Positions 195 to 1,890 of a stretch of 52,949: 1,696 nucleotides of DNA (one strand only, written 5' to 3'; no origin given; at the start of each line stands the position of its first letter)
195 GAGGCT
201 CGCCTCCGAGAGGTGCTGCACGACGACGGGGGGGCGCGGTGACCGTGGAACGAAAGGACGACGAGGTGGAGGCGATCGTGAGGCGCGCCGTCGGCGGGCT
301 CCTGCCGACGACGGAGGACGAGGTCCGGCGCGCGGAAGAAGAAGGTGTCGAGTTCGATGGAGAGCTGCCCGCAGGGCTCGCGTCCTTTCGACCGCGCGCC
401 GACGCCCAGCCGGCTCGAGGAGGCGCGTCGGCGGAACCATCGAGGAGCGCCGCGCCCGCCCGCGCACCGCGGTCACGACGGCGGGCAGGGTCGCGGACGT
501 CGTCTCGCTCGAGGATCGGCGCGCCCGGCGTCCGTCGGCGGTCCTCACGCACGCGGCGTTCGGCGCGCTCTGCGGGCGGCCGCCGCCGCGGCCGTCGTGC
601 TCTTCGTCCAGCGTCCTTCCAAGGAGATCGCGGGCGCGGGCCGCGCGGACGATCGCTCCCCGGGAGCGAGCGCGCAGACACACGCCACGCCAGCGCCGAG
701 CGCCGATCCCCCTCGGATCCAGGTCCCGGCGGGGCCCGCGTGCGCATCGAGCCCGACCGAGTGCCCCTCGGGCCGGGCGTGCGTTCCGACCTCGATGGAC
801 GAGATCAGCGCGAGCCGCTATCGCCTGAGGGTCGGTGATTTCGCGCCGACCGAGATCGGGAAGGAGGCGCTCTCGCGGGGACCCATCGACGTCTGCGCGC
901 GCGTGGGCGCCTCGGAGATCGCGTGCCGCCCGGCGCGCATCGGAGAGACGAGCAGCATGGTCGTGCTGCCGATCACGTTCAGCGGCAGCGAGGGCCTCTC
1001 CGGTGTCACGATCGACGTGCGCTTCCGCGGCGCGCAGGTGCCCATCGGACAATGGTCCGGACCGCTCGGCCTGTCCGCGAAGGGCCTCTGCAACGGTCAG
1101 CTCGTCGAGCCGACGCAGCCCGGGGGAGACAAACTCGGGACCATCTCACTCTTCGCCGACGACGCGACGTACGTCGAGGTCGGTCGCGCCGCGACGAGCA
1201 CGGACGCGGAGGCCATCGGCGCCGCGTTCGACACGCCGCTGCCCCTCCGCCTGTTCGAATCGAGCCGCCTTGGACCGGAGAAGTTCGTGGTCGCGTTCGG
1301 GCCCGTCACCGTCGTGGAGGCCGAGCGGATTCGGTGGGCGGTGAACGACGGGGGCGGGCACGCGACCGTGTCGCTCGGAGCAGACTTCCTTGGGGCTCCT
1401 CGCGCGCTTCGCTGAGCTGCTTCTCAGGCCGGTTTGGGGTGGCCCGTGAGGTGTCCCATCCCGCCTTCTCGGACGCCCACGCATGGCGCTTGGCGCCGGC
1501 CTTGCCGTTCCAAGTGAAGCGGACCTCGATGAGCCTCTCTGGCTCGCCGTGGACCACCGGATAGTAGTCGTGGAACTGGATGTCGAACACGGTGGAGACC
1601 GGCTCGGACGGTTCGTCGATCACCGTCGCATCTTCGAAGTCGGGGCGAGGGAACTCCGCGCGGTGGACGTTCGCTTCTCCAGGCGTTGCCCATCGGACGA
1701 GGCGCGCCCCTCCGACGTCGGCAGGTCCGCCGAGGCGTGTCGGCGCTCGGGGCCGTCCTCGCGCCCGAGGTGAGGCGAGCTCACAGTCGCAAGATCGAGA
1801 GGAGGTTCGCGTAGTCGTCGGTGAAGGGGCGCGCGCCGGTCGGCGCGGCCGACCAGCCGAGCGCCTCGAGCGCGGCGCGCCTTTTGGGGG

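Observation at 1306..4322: ~115-bp direct repeats (85% identical) flank the fused MFS/spermidine-synthase-like gene; one copy is the intact 3' end of the methyltransferase gene, the other a decayed duplicate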

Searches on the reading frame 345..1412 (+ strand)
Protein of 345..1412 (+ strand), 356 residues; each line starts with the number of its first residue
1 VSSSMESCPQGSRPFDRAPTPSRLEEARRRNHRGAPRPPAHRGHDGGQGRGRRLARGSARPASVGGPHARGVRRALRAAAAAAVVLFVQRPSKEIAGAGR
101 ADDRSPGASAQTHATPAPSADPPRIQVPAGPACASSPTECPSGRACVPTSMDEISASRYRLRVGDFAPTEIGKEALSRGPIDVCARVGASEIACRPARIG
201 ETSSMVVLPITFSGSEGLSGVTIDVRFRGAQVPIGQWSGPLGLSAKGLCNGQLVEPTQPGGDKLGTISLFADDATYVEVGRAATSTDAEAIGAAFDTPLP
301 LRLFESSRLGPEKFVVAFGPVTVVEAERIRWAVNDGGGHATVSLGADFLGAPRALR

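Call 10: search_protein_families(library=pfam, proteins=[window:345-1412:+], max_evalue=0.1)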
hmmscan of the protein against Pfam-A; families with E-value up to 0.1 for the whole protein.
window:345-1412:+ (356 aa): 0 families

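Call 12: search_protein_families(library=ncbifam, proteins=[window:345-1412:+], max_evalue=0.1)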
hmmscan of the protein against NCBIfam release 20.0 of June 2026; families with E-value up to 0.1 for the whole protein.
window:345-1412:+ (356 aa): 0 families

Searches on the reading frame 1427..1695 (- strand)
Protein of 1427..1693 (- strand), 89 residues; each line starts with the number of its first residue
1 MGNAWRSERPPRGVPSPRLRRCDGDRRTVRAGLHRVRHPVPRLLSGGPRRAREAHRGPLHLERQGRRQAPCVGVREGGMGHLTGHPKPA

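Call 10: search_protein_families(library=pfam, proteins=[window:1427-1693:-], max_evalue=0.1)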
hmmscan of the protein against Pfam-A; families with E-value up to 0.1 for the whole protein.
window:1427-1693:- (89 aa): 0 families

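Call 42: search_protein_representatives(protein=window:1453-1695:-)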
Query: 81 residues. Proteins with E-value up to 0.001 (for the whole library): 2; up to 1e-10: 0; up to 1e-30: 0. The best 2 are listed.
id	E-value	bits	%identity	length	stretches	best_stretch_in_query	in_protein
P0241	6.4e-09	52.0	59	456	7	8-22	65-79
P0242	9.6e-04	35.5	48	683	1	2-55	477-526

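Call 46: search_protein_families(library=pfam, proteins=[P0242], max_evalue=0.1)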
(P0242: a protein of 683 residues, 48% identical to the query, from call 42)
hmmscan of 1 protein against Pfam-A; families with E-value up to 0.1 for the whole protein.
P0242 (683 aa): 0 families

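Call 47: list_cluster_members(proteins=[P0242])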
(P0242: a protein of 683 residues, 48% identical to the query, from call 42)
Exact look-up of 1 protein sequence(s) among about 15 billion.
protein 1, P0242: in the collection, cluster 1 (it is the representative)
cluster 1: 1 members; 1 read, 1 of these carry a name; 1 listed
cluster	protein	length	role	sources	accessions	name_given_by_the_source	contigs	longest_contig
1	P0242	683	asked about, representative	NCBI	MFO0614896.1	MAG: hypothetical protein U0414_20070 [Polyangiaceae bacterium]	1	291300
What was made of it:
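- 1538..1722 (-): Dead internal fragment (about 60 codons) of a gene related to residues 468-524 of P0242 (U0414_20070, a 683-aa hypothetical protein of the same MAG). No start codon. Part of the inserted DNA. Same-MAG origin (call 47).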

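Call 48: find_encoding_contigs(protein=P0242, flank=10000, max_places=3)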
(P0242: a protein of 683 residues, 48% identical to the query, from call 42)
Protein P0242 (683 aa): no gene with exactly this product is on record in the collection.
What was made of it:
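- Tried and rejected: A look-up of the genomic context of P0242 found nothing on record (call 48).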

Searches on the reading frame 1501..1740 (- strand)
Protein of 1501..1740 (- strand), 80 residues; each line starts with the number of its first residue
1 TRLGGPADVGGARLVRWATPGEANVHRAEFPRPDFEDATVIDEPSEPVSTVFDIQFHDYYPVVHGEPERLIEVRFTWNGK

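Call 45: find_homologous_proteins(query=window:1501-1740:-, max_evalue=10)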
Query window:1501-1740:-: 2 candidates shared short words with the query, none scored E <= 10.
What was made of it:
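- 1538..1722 (-): No word-index homologues (call 45).
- Tried and rejected: A word-index protein search with the 1501-1740 fragment found nothing (call 45).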
